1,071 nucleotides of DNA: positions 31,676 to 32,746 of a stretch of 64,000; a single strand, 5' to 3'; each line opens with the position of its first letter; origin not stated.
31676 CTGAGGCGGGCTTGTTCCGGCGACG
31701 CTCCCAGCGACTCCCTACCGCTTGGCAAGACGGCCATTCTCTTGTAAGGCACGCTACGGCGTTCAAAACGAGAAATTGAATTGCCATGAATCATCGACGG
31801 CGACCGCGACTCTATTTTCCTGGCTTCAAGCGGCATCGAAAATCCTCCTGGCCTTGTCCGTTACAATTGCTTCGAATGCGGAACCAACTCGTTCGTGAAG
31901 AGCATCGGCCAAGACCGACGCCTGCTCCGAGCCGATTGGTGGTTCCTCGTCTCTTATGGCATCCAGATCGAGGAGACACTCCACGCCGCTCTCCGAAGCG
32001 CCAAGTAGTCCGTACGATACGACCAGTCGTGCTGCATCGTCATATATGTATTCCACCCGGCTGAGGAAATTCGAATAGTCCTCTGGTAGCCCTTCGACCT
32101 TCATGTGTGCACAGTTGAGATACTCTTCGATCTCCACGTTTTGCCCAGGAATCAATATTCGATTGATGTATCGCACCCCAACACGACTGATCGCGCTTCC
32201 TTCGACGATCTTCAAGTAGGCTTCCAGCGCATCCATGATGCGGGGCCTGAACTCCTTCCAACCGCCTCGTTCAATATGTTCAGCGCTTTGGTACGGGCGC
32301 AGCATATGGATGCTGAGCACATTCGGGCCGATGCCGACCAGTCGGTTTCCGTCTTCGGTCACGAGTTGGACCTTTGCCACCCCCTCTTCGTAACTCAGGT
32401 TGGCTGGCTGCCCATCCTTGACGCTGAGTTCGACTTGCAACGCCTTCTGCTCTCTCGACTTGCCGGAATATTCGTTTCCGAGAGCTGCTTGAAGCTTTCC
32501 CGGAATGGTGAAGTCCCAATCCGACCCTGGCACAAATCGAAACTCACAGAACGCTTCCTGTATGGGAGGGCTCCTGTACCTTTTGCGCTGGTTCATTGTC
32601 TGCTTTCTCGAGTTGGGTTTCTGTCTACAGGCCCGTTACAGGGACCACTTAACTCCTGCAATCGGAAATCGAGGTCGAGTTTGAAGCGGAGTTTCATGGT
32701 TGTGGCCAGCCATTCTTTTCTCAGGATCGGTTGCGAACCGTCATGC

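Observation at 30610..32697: Three-gene cassette of unknown function wedged between mod and res and translationally chained to res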

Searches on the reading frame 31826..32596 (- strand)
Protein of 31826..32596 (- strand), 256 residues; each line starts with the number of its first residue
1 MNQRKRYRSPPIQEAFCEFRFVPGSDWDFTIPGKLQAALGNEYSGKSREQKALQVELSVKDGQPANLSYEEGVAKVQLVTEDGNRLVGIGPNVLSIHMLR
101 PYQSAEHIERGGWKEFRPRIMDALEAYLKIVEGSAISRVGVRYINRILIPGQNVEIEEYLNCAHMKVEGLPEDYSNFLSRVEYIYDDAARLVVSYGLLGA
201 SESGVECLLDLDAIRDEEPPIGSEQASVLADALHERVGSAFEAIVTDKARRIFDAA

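Call 3: search_protein_families(library=pfam, proteins=[window:31826-32596:-], max_evalue=0.1)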
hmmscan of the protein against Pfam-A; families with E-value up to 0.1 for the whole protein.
window:31826-32596:- (256 aa): 0 families

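Call 4: search_protein_families(library=ncbifam, proteins=[window:31826-32596:-], max_evalue=0.1)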
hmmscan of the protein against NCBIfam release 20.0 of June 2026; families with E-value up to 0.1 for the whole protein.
window:31826-32596:- (256 aa): 1 family
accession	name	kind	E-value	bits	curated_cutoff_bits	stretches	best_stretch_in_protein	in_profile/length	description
TIGR04255.1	sporadTIGR04255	subfamily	1.8e-35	123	30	1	6-253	1-251/252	TIGR04255 family protein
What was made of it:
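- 31826..32596 (-): Gene A: TIGR04255-family protein, 256 aa. It is the facultative 'first-slot' component of the cassette. NCBIfam TIGR04255 at 123 bits, cutoff 30 (call 4).
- Checked: A: 31826..32596 (-), 256 aa. It matches NCBIfam TIGR04255 at 123 bits against a cutoff of 30, E 1.8e-35 (call 4).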

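Call 5: search_protein_families(library=padloc, proteins=[window:31826-32596:-], max_evalue=0.1)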
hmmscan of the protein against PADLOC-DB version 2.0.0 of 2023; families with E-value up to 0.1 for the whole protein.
window:31826-32596:- (256 aa): 0 families

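Call 19: search_solved_structures(query=window:31826-32596:-, max_evalue=10)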
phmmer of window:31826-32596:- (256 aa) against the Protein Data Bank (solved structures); distinct sequences matched with E-value up to 10: 0.

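Call 20: search_protein_families(library=phrogs, proteins=[window:31826-32596:-], max_evalue=1)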
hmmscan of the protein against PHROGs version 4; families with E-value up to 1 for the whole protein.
window:31826-32596:- (256 aa): 3 families
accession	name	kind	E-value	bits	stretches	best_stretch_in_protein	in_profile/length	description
phrog_5464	-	unknown function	0.005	17.3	1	9-162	9-145/248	-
phrog_27003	-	unknown function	0.082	13.8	1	99-145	19-63/73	-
phrog_31149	-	unknown function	0.28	11.8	1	70-109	92-132/190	-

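Call 24: find_homologous_proteins(query=window:31826-32596:-)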
Query window:31826-32596:- (256 aa): 276 proteins with E <= 0.001 among 1545 candidates; the best 120 are listed.
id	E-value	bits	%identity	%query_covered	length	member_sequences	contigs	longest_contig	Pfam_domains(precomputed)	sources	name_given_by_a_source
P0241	1.2e-157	541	94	100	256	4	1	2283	-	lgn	-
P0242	5.4e-121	421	74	100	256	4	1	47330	-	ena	-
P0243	2.0e-111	389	67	100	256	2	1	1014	-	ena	-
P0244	6.0e-111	388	67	100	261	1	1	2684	-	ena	-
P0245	2.7e-110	386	67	100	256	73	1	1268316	-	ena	-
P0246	5.2e-110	385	68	100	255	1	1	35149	-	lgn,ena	-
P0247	9.2e-110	384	66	100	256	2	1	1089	-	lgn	-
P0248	9.0e-109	381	66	100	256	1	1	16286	-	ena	-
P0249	1.1e-108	381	66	100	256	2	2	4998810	-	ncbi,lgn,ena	-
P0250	2.9e-108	379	66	100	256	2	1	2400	-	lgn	-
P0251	3.6e-106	372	64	100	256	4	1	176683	-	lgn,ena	-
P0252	3.2e-105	369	64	100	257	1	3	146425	-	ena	-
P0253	4.5e-105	369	64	100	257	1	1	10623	-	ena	-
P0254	1.0e-103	364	62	100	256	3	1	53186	-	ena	-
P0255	1.1e-103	364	63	100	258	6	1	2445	-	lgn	-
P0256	2.9e-103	363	63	100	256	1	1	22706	-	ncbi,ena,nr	ncbi:MAG: TIGR04255 family protein [Candidatus Tectomicrobia bacterium]|nr:TIGR04255 family protein 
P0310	9.3e-84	299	52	100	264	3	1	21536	-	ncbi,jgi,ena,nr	ncbi:MAG: TIGR04255 family protein [Aestuariivita sp.]|nr:TIGR04255 family protein [Aestuariivita sp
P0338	7.3e-81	289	53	98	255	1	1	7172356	-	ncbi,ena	-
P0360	7.3e-78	280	54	100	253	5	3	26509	-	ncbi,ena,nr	ncbi:MAG: TIGR04255 family protein [Caldilineaceae bacterium]|nr:TIGR04255 family protein [Caldiline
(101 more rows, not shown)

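Call 33: predict_structure(alignment_id=A5)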
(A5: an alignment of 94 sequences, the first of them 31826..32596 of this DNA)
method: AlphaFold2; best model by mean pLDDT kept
length: 256 residues; sequences in the alignment: 94
mean_pLDDT: 85.4   pTM: 0.82
mean pLDDT of the five models: 85.4, 85.1, 84.2, 83.5, 81.9
residues with pLDDT >= 90: 127; 70-90: 100; 50-70: 24; < 50: 5
segments of 3 or more residues with pLDDT < 50: 1-3
pLDDT, mean of each block of 10 residues (from residue 1): 64 94 80 91 80 70 69 77 90 91 66 88 93 88 94 87 79 85 95 90 89 94 94 96 93 84
secondary structure, 60 per line:
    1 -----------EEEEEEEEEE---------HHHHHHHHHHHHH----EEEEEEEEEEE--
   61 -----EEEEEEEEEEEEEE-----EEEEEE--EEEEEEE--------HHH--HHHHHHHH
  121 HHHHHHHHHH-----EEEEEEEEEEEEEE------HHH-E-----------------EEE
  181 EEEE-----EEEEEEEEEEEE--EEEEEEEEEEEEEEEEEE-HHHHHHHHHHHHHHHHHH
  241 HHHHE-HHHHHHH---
elements in order: E12-21 H31-43 E48-58 E66-79 E85-90 E93-99 H113-130 E136-149 E178-184 E190-201 E204-221 H223-244 H247-253

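Call 36: fold_search(model_id=the predicted structure, library=pdb)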
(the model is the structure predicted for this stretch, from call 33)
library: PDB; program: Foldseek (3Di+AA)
matches with E <= 10: 1260; with E <= 0.001: 0
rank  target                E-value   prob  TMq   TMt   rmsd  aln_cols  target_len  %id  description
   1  9ffe                  8.7e-03  0.21  0.15  0.10  19.8       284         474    8  Carbohydrate active oxidoreductases from Phytophthora sojae (released 2025-03-12)
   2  2hzm_E                1.3e-02  0.16  0.13  0.16  21.7       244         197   11  Structure of the Mediator head subcomplex Med18/20 (released 2006-09-12)
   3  4tw1_H                1.9e-02  0.13  0.14  0.13  24.4       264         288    8  Crystal structure of the octameric pore complex of the Staphylococcus aureus Bi-component Toxin LukGH (released 2014-11-12)
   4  4tw1_P                2.1e-02  0.12  0.14  0.13  24.8       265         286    9  Crystal structure of the octameric pore complex of the Staphylococcus aureus Bi-component Toxin LukGH (released 2014-11-12)
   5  6pps_D                2.8e-02  0.14  0.12  0.11  27.1       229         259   12  A blue light illuminated LOV-PAS construct from the LOV-HK sensory protein from Brucella abortus (construct 15-273) (released 2020-07-15)
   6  4tw1_F                3.0e-02  0.15  0.17  0.16  23.4       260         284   10  Crystal structure of the octameric pore complex of the Staphylococcus aureus Bi-component Toxin LukGH (released 2014-11-12)
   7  6rhw_H                5.2e-02  0.13  0.14  0.14  23.5       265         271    9  Crystal structure of human CD11b I-domain (CD11b-I) in complex with Staphylococcus aureus octameric bi-component leuko (released 2019-12-18)
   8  6ph4_A                5.8e-02  0.08  0.12  0.10  33.1       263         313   11  Full length LOV-PAS-HK construct from the LOV-HK sensory protein from Brucella abortus (light-adapted, construct 15-48 (released 2020-12-30)
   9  3klx_A                6.9e-02  0.12  0.14  0.18  17.6       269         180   10  Crystal structure of native abscisic acid receptor PYL3 (released 2010-11-10)
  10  8js6_C                7.3e-02  0.08  0.11  0.11  22.1       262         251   11  Dimeric PAS domains of oxygen sensor FixL in complex with cyanide-bound ferric heme (released 2024-06-26)
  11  3f02_B                7.7e-02  0.11  0.12  0.10  18.9       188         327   13  Cleaved human neuroserpin (released 2009-05-26)
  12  4q6u_A                8.1e-02  0.11  0.13  0.12  14.1       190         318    7  Crystal structure of a putative uncharacterized protein from Mycobacterium tuberculosis (released 2014-06-18)
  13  8js5_B                8.6e-02  0.07  0.11  0.11  26.4       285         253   12  Dimeric PAS domains of oxygen sensor FixL with ferric unliganded heme (released 2024-06-26)
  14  6pps_B                9.1e-02  0.08  0.11  0.11  27.2       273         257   11  A blue light illuminated LOV-PAS construct from the LOV-HK sensory protein from Brucella abortus (construct 15-273) (released 2020-07-15)
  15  5vin_B                1.1e-01  0.77  0.27  0.14  11.1       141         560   15  Crystal Structure of the R515Q missense variant of human PGM1 (released 2018-06-27)
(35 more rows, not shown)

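Call 70: find_encoding_contigs(protein=P0245, flank=6000, max_places=3)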
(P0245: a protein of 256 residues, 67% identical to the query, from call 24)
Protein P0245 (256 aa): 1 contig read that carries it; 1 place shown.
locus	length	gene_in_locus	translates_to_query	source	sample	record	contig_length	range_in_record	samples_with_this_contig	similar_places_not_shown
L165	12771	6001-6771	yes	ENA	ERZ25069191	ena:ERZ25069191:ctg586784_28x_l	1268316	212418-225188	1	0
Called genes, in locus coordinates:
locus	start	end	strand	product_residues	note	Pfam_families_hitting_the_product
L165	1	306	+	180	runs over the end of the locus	PF14697:Fer4_21 (faint)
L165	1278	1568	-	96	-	PF15731:MqsA_antitoxin (weak), PF01381:HTH_3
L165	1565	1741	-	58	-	PF06296:RelE (weak)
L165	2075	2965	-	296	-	PF01634:HisG, PF08029:HisG_C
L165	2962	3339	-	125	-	PF01502:PRA-CH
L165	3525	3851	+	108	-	PF03091:CutA1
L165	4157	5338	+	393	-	PF20695:UbiD_N (weak), PF01977:UbiD, PF20696:UbiD_C (weak)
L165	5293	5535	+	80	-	PF20696:UbiD_C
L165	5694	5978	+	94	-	-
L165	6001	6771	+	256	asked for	-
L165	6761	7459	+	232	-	-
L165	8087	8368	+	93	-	PF03960:ArsC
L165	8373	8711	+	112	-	PF01588:tRNA_bind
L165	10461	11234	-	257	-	PF01964:ThiC_Rad_SAM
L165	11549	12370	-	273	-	PF13667:ThiC-associated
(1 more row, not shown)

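Call 71: find_encoding_contigs(protein=P0338, flank=6000, max_places=3)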
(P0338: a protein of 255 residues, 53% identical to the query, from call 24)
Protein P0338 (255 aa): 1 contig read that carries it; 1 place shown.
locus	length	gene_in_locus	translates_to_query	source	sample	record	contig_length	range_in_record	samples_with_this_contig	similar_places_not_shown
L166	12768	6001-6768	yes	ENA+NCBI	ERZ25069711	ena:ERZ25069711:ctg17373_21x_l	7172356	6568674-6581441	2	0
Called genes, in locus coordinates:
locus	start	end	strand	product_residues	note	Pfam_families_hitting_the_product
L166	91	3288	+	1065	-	PF00176:SNF2-rel_dom (weak), PF04851:ResIII (faint), PF00271:Helicase_C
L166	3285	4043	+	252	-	PF14335:DUF4391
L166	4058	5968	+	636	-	PF01555:N6_N4_Mtase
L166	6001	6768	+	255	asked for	-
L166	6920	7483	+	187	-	-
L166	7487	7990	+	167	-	-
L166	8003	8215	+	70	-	-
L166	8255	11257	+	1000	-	PF00270:DEAD (weak), PF04851:ResIII, PF19778:RE_endonuc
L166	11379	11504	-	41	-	-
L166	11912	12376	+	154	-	-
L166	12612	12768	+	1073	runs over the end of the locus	PF07635:PSCyt1, PF07583:PSCyt2, PF13385:Laminin_G_3, PF07953:Toxin_R_bind_N (faint), PF07587:PSD1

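Call 72: search_protein_families(library=pfam, proteins=[L166:8003-8215:+], max_evalue=0.001)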
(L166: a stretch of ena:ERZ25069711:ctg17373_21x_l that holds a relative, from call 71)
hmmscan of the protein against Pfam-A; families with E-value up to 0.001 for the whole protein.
L166:8003-8215:+ (70 aa): 0 families

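Call 95: search_solved_structures(query=A5, max_evalue=10)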
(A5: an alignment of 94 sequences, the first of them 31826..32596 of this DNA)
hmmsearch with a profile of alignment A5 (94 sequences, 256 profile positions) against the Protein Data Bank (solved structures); distinct sequences matched with E-value up to 10: 1.
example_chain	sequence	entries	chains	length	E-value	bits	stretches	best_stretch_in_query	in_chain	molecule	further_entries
5xxb_e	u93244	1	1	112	0.35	13.4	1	143-189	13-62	Ribosomal protein eL33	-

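Call 110: search_dna_similar(query=window:31826-32596:-, collection=plasmids, mode=protein, max_evalue=0.001, max_rows=15)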
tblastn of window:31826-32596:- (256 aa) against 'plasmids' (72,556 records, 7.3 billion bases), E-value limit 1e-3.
Records with a match: 4; places in all: 4; records where one place covers at least 80% of the query: 2.
Best place of each record, by identity: <60% 4.
By first word of the organism name: Thermus 1; Rhizobium 1; Vibrio 1; Crinalium 1.
By predicted mobility (MOB-suite, as given by PLSDB): non-mobilizable 2; conjugative 1; mobilizable 1.
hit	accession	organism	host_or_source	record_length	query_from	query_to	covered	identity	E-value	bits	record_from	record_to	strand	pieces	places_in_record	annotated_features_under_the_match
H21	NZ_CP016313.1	Thermus brockianus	whole organism,environmental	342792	5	254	98%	28.1%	2e-26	114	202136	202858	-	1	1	TIGR04255 family protein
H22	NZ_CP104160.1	Rhizobium sp. CB3060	Leucaena leucocephala,cell culture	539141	3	248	96%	23.6%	1e-6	57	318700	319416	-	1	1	TIGR04255 family protein | hypothetical protein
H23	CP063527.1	Vibrio parahaemolyticus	mixed culture,Estuary water environment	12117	113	253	55%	26.5%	1e-5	53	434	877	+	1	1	TIGR04255 family protein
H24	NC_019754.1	Crinalium epipsammum PCC 9333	-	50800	1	160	63%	21.6%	3e-5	52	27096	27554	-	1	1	TIGR04255 family protein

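Call 111: get_annotated_region(hit=H21, flank=4000)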
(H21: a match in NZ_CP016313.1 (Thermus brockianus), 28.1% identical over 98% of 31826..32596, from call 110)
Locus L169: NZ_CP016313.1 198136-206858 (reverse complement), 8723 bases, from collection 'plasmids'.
description: Thermus brockianus strain GE-1 plasmid pTB1, complete sequence
organism: Thermus brockianus (NCBI taxid 56956)
taxonomy: Bacteria; Deinococcota; Deinococci; Thermales; Thermaceae; Thermus; Thermus brockianus
host: -; source: whole organism,environmental; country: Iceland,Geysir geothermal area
typing (MOB-suite, as given by PLSDB): non-mobilizable; replicon rep_cluster_1052
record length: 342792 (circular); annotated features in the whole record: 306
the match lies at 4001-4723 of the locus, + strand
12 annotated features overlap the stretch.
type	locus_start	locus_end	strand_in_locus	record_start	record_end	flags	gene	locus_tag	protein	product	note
CDS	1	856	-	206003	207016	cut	-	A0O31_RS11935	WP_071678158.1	hypothetical protein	-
CDS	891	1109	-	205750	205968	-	-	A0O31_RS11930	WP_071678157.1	hypothetical protein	-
CDS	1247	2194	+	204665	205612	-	-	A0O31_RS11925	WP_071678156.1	DNA methylase N-4/N-6 domain-containing protein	-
CDS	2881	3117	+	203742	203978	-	-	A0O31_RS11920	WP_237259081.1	CopG family transcriptional regulator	-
CDS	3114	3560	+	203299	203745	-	-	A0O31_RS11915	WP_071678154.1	type II toxin-antitoxin system VapC family toxin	-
CDS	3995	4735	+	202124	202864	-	-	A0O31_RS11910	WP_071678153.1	TIGR04255 family protein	-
CDS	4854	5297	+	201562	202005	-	-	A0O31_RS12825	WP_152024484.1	hypothetical protein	-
CDS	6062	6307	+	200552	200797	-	-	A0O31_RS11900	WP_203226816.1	hypothetical protein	-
CDS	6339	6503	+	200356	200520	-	-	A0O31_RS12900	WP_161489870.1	hypothetical protein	-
CDS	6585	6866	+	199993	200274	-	-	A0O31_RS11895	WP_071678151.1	SWIM zinc finger family protein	-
CDS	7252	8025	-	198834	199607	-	cas6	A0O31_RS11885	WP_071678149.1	CRISPR-associated endoribonuclease Cas6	GO:0043571 - maintenance of CRISPR repeat elements [Evidence IEA]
CDS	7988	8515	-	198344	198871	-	-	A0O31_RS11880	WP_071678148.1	hypothetical protein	-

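Call 112: get_annotated_region(hit=H22, flank=4000)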
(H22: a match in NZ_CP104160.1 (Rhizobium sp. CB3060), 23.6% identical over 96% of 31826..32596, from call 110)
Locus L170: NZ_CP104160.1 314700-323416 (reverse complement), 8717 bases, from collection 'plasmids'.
description: Rhizobium sp. CB3060 plasmid pCB3060_2, complete sequence
organism: Rhizobium sp. CB3060 (NCBI taxid 3138255)
taxonomy: Bacteria; Pseudomonadota; Alphaproteobacteria; Hyphomicrobiales; Rhizobiaceae; Rhizobium; Rhizobium sp. CB3060
host: -; source: Leucaena leucocephala,cell culture; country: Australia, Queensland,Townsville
typing (MOB-suite, as given by PLSDB): conjugative; replicon rep_cluster_112; relaxase MOBQ; mating-pair formation MPF_T
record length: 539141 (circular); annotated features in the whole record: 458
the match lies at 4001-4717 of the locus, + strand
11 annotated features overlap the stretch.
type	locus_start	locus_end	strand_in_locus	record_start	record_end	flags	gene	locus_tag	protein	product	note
CDS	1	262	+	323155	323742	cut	-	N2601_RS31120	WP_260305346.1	7-cyano-7-deazaguanine synthase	-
CDS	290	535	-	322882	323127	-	-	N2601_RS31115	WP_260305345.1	hypothetical protein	-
CDS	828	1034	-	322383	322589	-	-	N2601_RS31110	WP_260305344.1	ribbon-helix-helix protein, CopG family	GO:0006355 - regulation of DNA-templated transcription [Evidence IEA]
CDS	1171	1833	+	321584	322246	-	-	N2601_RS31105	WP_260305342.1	multiubiquitin domain-containing protein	-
CDS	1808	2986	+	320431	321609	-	-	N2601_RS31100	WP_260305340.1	ThiF family adenylyltransferase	-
CDS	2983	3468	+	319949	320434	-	-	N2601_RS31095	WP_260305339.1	DUF6527 family protein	-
CDS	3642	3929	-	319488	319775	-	-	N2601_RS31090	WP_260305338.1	hypothetical protein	-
CDS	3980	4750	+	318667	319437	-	-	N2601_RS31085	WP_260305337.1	TIGR04255 family protein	-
CDS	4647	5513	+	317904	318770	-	-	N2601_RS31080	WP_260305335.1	hypothetical protein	-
CDS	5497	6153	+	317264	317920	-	-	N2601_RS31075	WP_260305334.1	hypothetical protein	-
CDS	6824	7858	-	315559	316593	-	-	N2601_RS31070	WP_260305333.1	IS110 family transposase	-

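Call 113: get_annotated_region(hit=H24, flank=4000)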
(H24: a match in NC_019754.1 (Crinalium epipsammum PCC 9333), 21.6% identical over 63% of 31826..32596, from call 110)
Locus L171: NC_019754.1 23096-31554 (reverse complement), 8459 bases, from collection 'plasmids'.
description: Crinalium epipsammum PCC 9333 plasmid pCRI9333.03, complete sequence
organism: Crinalium epipsammum PCC 9333 (NCBI taxid 1173022)
taxonomy: Bacteria; Cyanobacteriota; Cyanophyceae; Gomontiellales; Gomontiellaceae; Crinalium; Crinalium epipsammum; Crinalium epipsammum PCC 9333
host: -; source: -; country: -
typing (MOB-suite, as given by PLSDB): mobilizable; relaxase MOBP
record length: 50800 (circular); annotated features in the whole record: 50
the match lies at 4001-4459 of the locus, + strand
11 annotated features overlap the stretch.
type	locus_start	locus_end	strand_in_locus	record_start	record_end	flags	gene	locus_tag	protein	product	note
CDS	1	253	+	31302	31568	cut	-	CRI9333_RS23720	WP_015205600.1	hypothetical protein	-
CDS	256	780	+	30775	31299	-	-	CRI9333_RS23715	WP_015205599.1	HNH endonuclease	-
CDS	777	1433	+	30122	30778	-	-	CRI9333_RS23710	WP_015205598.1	hypothetical protein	-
CDS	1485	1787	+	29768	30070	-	-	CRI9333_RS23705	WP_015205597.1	hypothetical protein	-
CDS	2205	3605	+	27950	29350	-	-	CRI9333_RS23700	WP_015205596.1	hypothetical protein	-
CDS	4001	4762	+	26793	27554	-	-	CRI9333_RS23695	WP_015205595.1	TIGR04255 family protein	-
CDS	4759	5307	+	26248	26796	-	-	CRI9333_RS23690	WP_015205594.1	hypothetical protein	-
CDS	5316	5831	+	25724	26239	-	-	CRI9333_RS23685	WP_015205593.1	hypothetical protein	-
CDS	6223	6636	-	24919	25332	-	-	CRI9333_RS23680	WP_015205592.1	hypothetical protein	-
CDS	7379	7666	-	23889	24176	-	-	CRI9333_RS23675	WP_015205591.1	ParB N-terminal domain-containing protein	-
CDS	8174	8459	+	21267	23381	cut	-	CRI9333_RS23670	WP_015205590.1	class I SAM-dependent DNA methyltransferase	-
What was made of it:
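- Closest known: NCBIfam TIGR04255. Same: Distant members on Crinalium, Rhizobium and Thermus plasmids are likewise followed by downstream hypothetical genes: two of similar size in Crinalium and Rhizobium, one plus an unannotated gap in Thermus (calls 110-113).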
